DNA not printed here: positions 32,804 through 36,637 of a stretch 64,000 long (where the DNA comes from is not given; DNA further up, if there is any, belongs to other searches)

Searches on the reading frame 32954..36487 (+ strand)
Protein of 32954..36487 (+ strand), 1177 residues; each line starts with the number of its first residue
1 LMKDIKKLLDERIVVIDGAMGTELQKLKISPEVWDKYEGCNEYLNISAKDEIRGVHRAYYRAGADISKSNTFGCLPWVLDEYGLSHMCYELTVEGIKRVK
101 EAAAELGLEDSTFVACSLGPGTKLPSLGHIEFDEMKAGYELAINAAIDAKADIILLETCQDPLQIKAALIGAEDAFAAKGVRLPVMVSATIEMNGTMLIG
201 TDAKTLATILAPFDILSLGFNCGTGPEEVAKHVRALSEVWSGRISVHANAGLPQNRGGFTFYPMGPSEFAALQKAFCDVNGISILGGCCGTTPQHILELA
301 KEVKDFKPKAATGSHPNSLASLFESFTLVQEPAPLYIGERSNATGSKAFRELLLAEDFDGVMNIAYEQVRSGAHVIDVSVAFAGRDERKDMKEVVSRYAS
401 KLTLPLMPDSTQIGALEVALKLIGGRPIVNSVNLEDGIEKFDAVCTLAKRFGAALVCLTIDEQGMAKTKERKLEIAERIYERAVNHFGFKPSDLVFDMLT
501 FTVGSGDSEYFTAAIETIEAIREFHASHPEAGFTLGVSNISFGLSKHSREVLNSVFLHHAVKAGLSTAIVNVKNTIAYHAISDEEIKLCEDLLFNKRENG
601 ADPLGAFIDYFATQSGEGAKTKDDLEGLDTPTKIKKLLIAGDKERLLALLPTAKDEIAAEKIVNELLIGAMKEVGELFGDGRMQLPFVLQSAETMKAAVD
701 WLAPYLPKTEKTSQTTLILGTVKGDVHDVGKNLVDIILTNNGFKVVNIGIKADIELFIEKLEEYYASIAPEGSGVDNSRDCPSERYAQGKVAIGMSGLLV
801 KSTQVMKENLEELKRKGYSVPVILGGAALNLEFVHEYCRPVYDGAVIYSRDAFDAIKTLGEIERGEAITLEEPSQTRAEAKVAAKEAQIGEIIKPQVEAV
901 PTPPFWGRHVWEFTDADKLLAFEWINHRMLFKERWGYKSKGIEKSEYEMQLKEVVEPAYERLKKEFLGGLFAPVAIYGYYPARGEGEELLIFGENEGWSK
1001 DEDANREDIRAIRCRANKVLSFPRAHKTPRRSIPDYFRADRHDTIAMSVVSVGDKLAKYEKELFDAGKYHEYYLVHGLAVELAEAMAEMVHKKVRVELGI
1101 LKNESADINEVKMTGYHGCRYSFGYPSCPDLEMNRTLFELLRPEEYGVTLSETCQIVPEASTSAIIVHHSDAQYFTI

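Call 52: search_protein_families(library=ncbifam, proteins=[window:32954-36487:+], max_evalue=1e-10)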
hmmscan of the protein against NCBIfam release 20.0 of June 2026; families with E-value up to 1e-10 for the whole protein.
window:32954-36487:+ (1177 aa): 13 families
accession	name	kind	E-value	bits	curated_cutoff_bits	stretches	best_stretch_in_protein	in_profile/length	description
TIGR02082.1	metH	equivalog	0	1043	1010.85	2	9-767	1-786/1182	methionine synthase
NF007024.0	PRK09490.1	equivalog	8.7e-211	702.8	1497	2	2-766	9-803/1234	methionine synthase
NF006396.0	PRK08645.1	equivalog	1.1e-57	195.6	453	1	3-312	2-293/611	bifunctional homocysteine S-methyltransferase/methylenetetrahydrofolate reductase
NF005719.0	PRK07535.1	domain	5.1e-48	163.5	259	1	337-582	4-239/268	methyltetrahydrofolate:corrinoid/iron-sulfur protein methyltransferase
TIGR02370.1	pyl_corrinoid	subfamily_domain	2e-30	105.6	215.3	1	634-766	2-136/197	methyltransferase cognate corrinoid protein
NF041607.1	dimeth_corrin_MtbC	equivalog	3e-29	102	350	1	638-768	5-136/203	dimethylamine corrinoid protein MtbC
NF005718.0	PRK07534.1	equivalog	1e-28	100.6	338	1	2-304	3-295/337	betaine--homocysteine S-methyltransferase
NF047996.1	corrin_MtgC_2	exception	7.2e-26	91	370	1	655-765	30-140/212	glycine betaine-specific corrinoid protein MtgC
NF040758.1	CODH_ACS_meth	exception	4.5e-25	88.5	370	1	336-583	6-244/261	carbon monoxide dehydrogenase/acetyl-CoA synthase methytransferase subunit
NF007020.0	PRK09485.1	equivalog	4.3e-24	85.1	215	1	5-304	4-304/306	homocysteine S-methyltransferase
NF047995.1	corrinoid_MtgC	exception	1.8e-21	76.6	310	1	634-769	8-147/215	glycine betaine-specific corrinoid protein MtgC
NF040655.1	MtaC_Meth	equivalog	5.6e-20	71.4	420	1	640-761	45-166/253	methanol--corrinoid protein MtaC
NF040669.1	MtaC2_Meth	equivalog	4.7e-17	62.2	450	1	633-764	45-176/267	methanol--corrinoid protein MtaC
